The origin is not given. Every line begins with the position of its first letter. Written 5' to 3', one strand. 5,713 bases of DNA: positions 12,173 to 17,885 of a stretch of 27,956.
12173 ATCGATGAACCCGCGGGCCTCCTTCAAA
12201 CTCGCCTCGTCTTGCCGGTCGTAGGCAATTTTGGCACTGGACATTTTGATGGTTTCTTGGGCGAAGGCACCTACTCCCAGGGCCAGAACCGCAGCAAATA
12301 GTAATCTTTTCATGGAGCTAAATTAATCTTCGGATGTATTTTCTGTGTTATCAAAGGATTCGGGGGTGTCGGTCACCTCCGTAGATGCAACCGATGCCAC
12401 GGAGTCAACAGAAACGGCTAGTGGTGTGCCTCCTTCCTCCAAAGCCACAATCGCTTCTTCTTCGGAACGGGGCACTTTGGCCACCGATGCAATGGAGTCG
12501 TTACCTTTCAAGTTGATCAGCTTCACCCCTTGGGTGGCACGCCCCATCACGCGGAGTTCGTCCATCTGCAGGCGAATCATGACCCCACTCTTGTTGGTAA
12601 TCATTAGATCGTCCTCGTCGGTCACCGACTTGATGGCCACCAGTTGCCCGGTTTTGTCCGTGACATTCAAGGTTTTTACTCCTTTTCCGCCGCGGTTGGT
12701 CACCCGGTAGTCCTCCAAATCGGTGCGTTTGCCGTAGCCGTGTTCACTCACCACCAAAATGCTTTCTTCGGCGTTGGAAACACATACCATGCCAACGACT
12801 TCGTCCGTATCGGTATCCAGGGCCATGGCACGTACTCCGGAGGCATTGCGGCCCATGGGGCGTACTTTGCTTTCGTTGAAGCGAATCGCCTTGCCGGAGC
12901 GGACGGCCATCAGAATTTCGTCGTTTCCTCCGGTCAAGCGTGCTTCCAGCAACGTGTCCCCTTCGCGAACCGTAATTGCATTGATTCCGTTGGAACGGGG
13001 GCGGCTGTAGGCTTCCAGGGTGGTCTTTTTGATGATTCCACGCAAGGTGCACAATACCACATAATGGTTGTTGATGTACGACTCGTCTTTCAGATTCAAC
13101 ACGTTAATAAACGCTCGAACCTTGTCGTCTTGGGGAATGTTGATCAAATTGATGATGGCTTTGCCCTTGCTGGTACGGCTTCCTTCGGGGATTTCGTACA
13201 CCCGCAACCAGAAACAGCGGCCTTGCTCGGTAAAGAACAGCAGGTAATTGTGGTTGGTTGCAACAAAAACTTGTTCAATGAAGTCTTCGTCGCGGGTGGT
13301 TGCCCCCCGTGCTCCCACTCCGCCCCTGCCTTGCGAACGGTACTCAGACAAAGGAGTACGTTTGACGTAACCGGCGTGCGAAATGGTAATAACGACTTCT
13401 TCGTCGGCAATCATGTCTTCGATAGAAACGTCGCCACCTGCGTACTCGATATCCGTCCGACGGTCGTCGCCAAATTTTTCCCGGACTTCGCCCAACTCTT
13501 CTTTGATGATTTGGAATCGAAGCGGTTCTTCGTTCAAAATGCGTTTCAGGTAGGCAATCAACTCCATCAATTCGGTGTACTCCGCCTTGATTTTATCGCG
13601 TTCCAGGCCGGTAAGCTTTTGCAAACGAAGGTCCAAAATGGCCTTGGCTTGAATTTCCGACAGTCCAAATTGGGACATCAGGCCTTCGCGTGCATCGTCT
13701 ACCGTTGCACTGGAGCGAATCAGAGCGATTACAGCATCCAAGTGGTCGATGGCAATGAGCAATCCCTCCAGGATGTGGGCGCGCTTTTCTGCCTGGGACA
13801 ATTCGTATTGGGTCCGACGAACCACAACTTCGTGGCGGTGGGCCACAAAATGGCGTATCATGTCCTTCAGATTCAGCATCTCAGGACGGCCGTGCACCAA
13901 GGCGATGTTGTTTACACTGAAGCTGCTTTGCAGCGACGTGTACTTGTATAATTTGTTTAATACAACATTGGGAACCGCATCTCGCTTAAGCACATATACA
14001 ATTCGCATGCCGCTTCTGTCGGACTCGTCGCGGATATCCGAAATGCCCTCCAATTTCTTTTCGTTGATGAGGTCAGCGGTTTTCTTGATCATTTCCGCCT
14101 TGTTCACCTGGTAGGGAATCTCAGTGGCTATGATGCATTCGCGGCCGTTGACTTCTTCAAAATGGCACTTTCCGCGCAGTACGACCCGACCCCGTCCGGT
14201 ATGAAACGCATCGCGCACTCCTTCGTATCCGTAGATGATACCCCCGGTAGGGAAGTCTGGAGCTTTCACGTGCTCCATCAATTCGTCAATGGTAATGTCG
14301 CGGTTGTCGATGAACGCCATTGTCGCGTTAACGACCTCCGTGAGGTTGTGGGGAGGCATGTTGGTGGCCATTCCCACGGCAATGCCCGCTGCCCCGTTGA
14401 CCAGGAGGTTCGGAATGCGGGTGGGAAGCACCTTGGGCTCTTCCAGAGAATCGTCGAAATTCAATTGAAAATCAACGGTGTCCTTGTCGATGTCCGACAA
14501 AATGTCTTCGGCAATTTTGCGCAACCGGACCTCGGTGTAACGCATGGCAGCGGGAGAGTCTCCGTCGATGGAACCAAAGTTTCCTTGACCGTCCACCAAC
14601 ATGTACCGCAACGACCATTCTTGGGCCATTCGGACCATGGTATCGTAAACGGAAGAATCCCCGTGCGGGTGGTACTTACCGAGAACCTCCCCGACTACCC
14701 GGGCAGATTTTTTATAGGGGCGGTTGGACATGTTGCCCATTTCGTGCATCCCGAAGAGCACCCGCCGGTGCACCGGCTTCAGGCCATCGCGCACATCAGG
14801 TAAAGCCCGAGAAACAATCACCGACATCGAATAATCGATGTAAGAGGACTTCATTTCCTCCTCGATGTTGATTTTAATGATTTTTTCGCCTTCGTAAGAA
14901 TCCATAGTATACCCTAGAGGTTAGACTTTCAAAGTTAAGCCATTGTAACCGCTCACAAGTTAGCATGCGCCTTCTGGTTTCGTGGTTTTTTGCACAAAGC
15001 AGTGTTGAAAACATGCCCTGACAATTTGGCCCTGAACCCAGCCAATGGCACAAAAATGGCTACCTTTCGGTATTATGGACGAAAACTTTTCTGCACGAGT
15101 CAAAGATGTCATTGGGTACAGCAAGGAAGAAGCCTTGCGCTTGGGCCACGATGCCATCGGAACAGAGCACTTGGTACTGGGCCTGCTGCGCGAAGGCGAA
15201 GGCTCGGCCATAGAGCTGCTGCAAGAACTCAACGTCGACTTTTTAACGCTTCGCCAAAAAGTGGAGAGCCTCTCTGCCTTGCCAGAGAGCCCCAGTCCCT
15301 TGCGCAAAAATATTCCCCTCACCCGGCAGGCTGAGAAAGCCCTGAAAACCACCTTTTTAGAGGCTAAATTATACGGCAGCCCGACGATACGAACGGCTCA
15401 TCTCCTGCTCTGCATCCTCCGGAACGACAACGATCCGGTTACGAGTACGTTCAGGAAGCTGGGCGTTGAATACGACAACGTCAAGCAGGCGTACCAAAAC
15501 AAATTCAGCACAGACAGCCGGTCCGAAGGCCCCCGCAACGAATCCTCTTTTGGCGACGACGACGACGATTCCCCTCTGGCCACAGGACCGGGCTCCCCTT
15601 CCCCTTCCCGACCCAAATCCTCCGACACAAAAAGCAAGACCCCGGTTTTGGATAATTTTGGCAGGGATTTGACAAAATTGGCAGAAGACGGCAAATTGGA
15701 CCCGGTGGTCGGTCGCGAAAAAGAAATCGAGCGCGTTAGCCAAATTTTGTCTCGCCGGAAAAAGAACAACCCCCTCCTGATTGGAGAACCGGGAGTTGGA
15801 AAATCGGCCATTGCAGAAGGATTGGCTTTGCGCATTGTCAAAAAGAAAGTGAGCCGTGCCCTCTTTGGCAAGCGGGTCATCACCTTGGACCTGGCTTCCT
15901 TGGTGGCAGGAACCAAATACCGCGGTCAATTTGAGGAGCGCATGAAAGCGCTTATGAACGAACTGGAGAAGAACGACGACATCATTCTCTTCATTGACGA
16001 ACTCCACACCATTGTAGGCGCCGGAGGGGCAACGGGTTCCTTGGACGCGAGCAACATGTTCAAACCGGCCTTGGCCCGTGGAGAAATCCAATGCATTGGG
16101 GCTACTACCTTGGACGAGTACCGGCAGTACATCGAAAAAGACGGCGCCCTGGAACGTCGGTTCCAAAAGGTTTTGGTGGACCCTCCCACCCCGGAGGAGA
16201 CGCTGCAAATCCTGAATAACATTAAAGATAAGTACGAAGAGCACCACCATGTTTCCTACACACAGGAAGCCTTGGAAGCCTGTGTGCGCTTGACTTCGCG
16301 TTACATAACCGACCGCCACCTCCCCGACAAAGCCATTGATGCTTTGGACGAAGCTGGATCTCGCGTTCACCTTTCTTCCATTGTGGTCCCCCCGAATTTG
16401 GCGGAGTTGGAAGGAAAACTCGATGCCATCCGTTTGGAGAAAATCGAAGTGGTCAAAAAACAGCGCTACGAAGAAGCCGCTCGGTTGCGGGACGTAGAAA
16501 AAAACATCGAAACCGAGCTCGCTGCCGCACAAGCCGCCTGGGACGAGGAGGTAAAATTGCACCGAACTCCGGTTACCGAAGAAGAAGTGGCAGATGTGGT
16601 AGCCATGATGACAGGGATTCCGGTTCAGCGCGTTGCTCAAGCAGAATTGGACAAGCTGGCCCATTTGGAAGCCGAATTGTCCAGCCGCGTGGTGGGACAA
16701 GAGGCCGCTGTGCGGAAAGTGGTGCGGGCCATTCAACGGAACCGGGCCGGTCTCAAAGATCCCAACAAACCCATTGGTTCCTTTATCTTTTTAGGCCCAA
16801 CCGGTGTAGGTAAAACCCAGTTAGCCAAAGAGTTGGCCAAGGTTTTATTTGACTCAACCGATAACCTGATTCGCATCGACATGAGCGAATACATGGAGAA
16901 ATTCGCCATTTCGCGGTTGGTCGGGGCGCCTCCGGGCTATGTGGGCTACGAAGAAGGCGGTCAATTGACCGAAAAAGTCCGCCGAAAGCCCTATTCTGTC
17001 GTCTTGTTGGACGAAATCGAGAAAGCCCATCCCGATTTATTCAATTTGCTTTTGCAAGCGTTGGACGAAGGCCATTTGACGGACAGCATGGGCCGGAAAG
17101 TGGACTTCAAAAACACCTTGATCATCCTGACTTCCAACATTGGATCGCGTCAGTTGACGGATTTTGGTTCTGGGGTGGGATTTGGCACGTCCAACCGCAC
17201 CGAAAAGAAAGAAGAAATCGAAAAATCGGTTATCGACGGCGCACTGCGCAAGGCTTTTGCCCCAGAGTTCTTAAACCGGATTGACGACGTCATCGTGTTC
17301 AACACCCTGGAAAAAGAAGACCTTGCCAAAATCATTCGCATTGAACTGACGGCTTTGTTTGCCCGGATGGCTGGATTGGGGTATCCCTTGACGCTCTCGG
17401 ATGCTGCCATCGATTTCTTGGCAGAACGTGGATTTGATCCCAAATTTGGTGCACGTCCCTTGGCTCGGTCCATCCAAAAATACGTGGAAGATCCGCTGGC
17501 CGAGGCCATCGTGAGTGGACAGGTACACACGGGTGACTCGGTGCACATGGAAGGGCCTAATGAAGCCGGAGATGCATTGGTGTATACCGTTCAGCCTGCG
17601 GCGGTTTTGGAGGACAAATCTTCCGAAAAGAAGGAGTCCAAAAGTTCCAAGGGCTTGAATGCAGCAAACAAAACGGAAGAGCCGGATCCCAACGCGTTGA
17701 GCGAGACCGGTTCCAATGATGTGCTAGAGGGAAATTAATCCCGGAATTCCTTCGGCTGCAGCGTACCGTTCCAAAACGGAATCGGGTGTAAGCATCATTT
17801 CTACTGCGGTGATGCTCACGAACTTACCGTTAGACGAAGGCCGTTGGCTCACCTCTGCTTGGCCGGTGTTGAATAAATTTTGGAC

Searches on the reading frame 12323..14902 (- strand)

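Call 5: search_protein_families(library=pfam, proteins=[window:12323-14902:-])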
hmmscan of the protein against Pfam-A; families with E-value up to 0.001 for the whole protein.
window:12323-14902:- (859 aa): 2 families
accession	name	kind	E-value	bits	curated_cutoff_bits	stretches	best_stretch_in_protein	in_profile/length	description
PF00521.26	DNA_topoisoIV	-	3.3e-169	563.8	31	1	32-470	1-431/432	DNA gyrase/topoisomerase IV, subunit A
PF03989.18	DNA_gyraseA_C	-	1.4e-73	242.6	27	6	714-760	2-47/48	DNA gyrase C-terminal domain, beta-propeller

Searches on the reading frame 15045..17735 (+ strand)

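Call 28: search_protein_families(library=ncbifam, proteins=[window:15045-17735:+])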
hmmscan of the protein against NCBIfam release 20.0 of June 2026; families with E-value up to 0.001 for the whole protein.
window:15045-17735:+ (897 aa): 41 families (the best 25 are shown)
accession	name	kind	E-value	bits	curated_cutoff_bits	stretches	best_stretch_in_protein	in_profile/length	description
TIGR03346.1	chaperone_ClpB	equivalog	2e-283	942.9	1232.1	3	489-837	505-845/853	ATP-dependent chaperone ClpB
NF008118.0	PRK10865.1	equivalog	1.4e-236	787.5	1417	2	487-838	508-849/857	ATP-dependent chaperone ClpB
TIGR02639.1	ClpA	equivalog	4.6e-235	782.2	993.15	1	17-835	3-732/734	ATP-dependent Clp protease ATP-binding subunit ClpA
NF033606.1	heat_AAA_ClpK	exception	3.9e-222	739.9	1900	2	193-869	256-929/949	heat shock survival AAA family ATPase ClpK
TIGR03345.1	VI_ClpV1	equivalog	6.6e-214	712.8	884.95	2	20-505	6-479/852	type VI secretion system ATPase TssH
NF033607.0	disagg_AAA_ClpG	exception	2.8e-207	690.7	1900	1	194-848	236-885/932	AAA family protein disaggregase ClpG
NF008263.0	PRK11034.1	equivalog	4.1e-188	626.8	1350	2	34-445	21-413/758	ATP-dependent Clp protease ATP-binding subunit ClpA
NF003745.1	PRK05342.1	equivalog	4.6e-13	48.8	359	2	709-817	262-379/418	ATP-dependent Clp protease ATP-binding subunit ClpX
TIGR00382.1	clpX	equivalog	7.9e-10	38.3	370.75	0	710-816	271-384/414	ATP-dependent protease ATP-binding subunit ClpX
TIGR03922.1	T7SS_EccA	equivalog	2.5e-08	33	466.65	1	240-436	312-507/557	type VII secretion AAA-ATPase EccA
NF009067.0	PRK12402.1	equivalog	2.6e-08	33.2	317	0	544-618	12-79/340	replication factor C small subunit 2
NF038214.1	IS21_help_AAA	equivalog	4.4e-07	29.8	200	0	238-304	88-150/232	IS21-like element helper ATPase IstB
NF005304.0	PRK06835.1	equivalog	5.2e-07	29.1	215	1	567-624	173-230/330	ATP-binding protein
NF001679.0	PRK00440.1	equivalog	7.6e-07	28.5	303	0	217-264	16-63/322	replication factor C small subunit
TIGR00764.1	lon_rel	equivalog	9e-07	27.8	516.6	1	218-268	17-65/608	ATP-dependent protease LonB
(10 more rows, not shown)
